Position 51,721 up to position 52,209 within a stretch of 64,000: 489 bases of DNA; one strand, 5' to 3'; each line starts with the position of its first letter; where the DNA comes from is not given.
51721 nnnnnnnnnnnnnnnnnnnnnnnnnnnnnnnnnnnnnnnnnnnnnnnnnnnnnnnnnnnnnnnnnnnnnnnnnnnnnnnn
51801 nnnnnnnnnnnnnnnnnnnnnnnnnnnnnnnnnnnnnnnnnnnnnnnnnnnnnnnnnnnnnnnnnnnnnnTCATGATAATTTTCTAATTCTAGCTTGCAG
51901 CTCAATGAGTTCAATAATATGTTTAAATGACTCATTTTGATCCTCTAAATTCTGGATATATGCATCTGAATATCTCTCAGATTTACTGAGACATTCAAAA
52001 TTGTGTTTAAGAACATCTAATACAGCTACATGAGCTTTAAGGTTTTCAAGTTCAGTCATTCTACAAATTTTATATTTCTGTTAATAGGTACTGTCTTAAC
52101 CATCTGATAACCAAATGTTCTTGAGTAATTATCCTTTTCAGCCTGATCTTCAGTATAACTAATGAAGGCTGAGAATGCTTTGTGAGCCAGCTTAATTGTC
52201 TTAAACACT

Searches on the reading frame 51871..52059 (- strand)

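Call 59: search_protein_families(library=pfam, proteins=[window:51871-52059:-], max_evalue=0.05)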
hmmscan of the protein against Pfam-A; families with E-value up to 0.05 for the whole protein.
window:51871-52059:- (62 aa): 1 family
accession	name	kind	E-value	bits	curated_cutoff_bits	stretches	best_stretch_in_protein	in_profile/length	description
PF10884.14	DUF2683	-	0.048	14.3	27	0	5-46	12-52/66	Protein of unknown function (DUF2683)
